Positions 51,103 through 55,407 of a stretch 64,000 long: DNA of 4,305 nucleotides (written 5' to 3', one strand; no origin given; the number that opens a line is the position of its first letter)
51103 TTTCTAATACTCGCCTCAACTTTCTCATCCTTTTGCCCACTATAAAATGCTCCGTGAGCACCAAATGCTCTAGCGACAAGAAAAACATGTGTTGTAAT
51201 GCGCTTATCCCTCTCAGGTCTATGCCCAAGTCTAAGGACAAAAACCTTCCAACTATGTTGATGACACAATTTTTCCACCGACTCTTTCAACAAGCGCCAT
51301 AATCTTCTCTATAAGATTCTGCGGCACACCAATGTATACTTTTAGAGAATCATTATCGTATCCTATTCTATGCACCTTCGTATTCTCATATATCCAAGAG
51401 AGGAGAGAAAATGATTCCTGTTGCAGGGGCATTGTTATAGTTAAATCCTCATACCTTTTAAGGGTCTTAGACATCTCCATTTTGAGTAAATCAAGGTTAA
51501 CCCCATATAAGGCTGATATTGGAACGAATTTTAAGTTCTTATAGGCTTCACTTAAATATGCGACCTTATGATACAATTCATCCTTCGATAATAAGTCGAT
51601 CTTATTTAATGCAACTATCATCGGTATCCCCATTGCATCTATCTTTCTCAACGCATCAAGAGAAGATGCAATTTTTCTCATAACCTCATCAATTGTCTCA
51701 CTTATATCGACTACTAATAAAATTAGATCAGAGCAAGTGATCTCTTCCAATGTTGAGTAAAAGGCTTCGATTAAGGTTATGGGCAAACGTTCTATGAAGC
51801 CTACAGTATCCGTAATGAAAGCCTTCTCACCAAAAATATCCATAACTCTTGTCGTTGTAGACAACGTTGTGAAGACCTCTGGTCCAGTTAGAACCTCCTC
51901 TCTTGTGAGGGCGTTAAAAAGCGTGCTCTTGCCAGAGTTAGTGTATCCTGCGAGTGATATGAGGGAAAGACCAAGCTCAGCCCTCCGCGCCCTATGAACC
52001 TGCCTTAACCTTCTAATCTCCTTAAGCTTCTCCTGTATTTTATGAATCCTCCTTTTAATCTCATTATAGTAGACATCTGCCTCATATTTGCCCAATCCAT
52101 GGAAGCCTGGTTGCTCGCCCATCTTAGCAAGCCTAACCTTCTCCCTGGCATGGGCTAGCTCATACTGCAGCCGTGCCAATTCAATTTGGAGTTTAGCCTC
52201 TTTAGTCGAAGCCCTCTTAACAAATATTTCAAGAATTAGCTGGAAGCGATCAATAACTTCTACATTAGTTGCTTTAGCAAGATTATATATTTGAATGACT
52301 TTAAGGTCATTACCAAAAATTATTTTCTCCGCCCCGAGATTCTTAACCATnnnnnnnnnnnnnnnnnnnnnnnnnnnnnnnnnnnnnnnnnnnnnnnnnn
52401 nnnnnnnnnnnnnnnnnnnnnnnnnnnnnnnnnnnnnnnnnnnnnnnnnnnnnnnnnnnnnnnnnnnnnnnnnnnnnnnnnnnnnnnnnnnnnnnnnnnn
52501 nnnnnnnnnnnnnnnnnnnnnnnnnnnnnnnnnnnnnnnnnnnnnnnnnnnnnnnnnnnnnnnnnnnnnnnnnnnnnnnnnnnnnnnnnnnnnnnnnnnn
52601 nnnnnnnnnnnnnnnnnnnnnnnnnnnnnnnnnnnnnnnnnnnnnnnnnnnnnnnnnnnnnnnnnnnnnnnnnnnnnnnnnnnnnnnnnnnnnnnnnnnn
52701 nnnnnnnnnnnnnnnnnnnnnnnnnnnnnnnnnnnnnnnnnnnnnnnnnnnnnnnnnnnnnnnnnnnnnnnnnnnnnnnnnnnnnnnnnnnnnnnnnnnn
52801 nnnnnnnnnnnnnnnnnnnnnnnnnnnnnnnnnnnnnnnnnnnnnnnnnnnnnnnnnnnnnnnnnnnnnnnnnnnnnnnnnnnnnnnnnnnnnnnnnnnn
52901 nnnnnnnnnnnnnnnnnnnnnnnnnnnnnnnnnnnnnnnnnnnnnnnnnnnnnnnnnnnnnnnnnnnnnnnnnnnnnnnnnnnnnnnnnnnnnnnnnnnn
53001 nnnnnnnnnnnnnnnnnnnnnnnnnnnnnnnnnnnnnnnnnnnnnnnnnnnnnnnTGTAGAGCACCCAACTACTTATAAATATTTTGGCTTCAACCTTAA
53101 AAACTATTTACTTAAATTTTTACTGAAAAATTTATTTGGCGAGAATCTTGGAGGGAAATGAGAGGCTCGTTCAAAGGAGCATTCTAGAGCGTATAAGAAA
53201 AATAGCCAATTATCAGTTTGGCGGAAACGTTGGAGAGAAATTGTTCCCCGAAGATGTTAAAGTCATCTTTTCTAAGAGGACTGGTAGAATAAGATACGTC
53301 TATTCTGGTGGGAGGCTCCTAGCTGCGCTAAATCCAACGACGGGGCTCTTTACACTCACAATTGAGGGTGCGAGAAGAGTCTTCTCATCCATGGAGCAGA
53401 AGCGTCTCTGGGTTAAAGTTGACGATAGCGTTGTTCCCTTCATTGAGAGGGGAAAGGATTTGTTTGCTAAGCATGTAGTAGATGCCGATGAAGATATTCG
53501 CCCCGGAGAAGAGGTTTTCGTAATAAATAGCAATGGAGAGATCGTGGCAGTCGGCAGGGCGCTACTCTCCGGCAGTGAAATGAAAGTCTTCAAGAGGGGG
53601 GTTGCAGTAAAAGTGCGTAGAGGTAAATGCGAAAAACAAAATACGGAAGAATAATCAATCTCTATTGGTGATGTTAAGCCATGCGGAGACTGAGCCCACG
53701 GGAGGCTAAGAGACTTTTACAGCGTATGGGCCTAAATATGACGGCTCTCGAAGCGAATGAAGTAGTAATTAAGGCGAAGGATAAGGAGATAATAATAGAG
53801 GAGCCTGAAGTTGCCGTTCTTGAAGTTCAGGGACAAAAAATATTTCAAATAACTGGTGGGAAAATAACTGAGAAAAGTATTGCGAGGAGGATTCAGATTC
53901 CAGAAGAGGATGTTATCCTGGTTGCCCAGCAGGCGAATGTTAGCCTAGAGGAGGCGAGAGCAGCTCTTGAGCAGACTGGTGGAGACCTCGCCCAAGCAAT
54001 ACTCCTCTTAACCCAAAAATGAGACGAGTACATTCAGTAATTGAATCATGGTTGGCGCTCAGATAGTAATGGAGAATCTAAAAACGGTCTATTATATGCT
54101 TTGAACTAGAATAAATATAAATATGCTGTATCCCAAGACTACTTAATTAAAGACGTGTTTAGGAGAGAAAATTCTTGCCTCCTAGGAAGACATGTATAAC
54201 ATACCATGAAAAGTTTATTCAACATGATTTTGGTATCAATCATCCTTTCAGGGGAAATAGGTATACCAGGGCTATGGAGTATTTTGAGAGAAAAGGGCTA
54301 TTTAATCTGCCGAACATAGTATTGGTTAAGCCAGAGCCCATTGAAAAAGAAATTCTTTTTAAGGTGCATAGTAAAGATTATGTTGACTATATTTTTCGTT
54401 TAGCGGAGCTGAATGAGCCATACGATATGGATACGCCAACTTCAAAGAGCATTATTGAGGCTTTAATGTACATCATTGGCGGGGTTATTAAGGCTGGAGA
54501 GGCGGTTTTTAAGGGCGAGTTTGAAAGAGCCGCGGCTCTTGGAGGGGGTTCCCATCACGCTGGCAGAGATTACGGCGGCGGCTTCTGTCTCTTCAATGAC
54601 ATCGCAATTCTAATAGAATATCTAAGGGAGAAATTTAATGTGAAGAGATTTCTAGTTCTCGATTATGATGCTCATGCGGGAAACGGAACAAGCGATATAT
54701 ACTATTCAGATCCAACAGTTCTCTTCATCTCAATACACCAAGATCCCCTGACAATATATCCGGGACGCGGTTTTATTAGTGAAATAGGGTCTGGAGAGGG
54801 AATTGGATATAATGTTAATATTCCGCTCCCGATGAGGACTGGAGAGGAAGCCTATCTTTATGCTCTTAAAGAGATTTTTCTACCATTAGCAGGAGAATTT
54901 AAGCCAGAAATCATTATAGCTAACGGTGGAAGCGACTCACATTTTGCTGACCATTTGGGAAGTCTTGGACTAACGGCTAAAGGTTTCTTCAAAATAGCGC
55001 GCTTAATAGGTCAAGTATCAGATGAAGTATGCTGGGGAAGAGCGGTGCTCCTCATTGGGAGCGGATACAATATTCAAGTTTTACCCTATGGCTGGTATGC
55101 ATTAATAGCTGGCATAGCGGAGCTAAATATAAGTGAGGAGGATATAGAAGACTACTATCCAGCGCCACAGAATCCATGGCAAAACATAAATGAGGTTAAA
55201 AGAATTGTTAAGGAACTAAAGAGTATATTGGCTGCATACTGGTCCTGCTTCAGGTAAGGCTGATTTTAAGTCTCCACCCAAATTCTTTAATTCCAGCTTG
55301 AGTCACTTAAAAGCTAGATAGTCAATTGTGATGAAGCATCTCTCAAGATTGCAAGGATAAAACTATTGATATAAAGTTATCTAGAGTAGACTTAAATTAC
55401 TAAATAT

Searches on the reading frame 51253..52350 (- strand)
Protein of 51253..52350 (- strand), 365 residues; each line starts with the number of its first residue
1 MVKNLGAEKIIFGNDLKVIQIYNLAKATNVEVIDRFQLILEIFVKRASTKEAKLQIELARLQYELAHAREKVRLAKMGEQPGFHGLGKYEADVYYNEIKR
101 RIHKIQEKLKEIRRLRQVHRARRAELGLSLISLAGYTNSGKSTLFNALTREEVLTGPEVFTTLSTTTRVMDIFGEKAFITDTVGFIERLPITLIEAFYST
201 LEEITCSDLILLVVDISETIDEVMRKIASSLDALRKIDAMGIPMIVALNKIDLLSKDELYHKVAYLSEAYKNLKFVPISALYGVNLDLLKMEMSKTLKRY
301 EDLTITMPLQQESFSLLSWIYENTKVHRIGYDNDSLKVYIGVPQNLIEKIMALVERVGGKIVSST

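Call 31: search_protein_families(library=pfam, proteins=[window:51253-52350:-], max_evalue=0.000001)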
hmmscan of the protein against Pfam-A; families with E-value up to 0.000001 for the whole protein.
window:51253-52350:- (365 aa): 6 families
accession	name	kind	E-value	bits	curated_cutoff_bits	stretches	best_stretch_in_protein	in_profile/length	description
PF01926.29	MMR_HSR1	-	1.5e-19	70.6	21.9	1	131-250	2-113/113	50S ribosome-binding GTPase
PF16360.10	GTP-bdg_M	-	8.2e-19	68.4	29.5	1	46-123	1-79/79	GTP-binding GTPase Middle Region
PF13167.11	GTP-bdg_N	-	2.4e-10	41.3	25.4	1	2-43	47-88/89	GTP-binding GTPase N-terminal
PF02421.24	FeoB_N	-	8.5e-10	38.8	27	1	131-290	3-153/156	Ferrous iron transport protein B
PF00009.33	GTP_EFTU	-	1.7e-09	37.9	26.5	1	205-290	91-180/188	Elongation factor Tu GTP binding domain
PF03193.22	RsgA_GTPase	-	5.7e-07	30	30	0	98-185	75-168/174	RsgA GTPase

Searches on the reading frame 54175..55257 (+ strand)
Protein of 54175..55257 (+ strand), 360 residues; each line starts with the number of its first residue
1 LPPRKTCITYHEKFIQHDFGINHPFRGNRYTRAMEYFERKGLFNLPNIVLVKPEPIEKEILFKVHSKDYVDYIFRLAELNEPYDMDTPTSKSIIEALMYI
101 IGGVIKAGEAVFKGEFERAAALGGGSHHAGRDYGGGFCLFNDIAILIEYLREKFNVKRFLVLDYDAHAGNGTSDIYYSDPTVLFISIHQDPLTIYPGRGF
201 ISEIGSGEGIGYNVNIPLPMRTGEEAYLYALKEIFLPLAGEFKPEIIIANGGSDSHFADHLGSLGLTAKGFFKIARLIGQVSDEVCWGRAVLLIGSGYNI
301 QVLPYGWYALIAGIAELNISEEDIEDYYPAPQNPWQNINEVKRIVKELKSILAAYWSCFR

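Call 31: search_protein_families(library=pfam, proteins=[window:54175-55257:+], max_evalue=0.000001)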
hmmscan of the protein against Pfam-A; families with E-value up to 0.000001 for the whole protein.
window:54175-55257:+ (360 aa): 1 family
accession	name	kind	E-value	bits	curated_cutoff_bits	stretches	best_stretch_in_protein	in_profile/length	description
PF00850.24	Hist_deacetyl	-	5.6e-79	266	27.9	1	23-312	1-296/298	Histone deacetylase domain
